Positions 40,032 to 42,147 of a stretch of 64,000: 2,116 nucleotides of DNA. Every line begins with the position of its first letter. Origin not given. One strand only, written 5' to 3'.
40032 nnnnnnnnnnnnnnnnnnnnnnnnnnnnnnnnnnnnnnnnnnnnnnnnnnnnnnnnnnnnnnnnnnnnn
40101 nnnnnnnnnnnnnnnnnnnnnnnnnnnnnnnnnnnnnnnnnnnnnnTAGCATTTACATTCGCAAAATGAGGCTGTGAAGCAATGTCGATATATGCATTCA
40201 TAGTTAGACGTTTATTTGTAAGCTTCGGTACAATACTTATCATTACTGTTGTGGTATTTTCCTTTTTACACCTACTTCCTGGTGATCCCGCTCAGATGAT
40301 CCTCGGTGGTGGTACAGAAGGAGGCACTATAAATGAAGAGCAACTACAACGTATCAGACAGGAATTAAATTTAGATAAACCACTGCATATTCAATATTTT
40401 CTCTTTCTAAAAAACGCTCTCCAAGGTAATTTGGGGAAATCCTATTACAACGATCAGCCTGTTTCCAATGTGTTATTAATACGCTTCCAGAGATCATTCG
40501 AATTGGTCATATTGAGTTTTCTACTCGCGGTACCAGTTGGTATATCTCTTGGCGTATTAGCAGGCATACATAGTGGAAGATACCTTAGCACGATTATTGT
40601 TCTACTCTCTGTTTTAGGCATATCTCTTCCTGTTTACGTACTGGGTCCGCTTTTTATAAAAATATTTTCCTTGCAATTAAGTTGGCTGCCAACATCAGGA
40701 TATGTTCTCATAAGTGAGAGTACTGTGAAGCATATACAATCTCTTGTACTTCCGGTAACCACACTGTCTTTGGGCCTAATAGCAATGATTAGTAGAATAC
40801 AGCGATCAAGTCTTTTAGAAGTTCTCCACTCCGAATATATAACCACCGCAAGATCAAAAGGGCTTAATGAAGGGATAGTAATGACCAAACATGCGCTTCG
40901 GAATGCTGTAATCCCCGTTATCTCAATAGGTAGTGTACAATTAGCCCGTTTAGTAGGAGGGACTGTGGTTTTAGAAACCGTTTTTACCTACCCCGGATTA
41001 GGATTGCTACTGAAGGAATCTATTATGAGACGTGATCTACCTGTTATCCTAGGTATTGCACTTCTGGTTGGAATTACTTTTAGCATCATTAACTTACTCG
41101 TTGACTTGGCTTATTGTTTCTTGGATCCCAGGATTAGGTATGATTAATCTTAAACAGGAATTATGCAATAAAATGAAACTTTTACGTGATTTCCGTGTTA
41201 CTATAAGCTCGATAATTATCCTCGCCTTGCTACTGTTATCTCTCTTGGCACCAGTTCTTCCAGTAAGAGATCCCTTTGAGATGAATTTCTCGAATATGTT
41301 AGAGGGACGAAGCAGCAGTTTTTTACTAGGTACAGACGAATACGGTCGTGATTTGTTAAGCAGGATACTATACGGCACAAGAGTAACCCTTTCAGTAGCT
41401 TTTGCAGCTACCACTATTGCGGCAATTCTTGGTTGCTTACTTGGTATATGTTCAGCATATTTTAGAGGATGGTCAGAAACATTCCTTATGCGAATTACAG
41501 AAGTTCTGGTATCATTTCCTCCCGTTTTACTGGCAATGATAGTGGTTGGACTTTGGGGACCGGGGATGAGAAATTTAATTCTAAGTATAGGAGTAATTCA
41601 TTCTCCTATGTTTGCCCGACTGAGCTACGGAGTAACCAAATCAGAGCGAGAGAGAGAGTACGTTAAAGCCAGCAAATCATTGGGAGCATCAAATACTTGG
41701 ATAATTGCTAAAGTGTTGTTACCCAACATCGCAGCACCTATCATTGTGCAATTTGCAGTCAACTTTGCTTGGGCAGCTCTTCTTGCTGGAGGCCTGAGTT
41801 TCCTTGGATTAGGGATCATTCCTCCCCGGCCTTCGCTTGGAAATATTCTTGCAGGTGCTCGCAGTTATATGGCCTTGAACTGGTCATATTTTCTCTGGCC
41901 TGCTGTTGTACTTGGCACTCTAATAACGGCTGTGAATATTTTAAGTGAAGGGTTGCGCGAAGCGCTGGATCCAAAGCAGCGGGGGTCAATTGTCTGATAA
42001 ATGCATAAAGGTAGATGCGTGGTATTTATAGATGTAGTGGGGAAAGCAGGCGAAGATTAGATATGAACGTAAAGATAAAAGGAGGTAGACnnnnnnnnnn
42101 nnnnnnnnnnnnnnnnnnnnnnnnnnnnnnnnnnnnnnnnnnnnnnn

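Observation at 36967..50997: Candidate uncharacterised nitrogen-compound catabolic island (orphan MttB homolog, DapF-like epimerase, isochorismatase-like amidase, carbamoyltransferase, carbamate kinase, class-III aminotransferase, opine/peptide-type ABC parts)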

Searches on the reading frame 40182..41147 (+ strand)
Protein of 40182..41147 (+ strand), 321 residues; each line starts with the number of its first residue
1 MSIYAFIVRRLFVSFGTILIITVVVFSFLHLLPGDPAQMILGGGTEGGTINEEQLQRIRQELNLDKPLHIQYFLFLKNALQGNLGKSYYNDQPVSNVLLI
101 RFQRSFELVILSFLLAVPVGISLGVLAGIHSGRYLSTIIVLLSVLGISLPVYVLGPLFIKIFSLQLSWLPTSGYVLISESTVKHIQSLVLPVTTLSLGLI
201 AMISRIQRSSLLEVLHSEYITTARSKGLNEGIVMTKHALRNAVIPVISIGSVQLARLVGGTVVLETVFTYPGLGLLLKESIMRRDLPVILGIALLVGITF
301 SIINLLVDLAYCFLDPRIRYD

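Call 4: search_protein_families(library=pfam, proteins=[window:40182-41147:+])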
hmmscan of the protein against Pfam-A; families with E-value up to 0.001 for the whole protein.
window:40182-41147:+ (321 aa): 2 families
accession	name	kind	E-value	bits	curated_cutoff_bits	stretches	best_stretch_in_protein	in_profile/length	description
PF00528.27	BPD_transp_1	-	2e-34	119.3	26.4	1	120-319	1-183/184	Binding-protein-dependent transport system inner membrane component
PF19300.4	BPD_transp_1_N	-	1.1e-12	48.6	23.8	1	5-96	3-101/114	Binding-prot-dependent transport system membrane comp, N-term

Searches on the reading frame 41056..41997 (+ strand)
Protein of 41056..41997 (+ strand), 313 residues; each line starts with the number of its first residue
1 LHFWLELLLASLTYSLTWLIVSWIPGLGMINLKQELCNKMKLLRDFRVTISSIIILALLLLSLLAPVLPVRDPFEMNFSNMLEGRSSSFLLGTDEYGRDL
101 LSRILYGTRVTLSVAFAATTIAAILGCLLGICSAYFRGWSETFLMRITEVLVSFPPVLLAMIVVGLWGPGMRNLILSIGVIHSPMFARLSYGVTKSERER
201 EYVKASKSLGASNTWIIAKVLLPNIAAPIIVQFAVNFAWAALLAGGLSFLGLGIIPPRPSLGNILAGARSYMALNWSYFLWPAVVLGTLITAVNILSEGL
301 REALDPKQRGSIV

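Call 4: search_protein_families(library=pfam, proteins=[window:41056-41997:+])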
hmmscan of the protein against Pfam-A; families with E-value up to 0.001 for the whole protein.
window:41056-41997:+ (313 aa): 1 family
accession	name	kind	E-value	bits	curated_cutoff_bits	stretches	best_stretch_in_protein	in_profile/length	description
PF00528.27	BPD_transp_1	-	1.7e-25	90.3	26.4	1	126-309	1-183/184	Binding-protein-dependent transport system inner membrane component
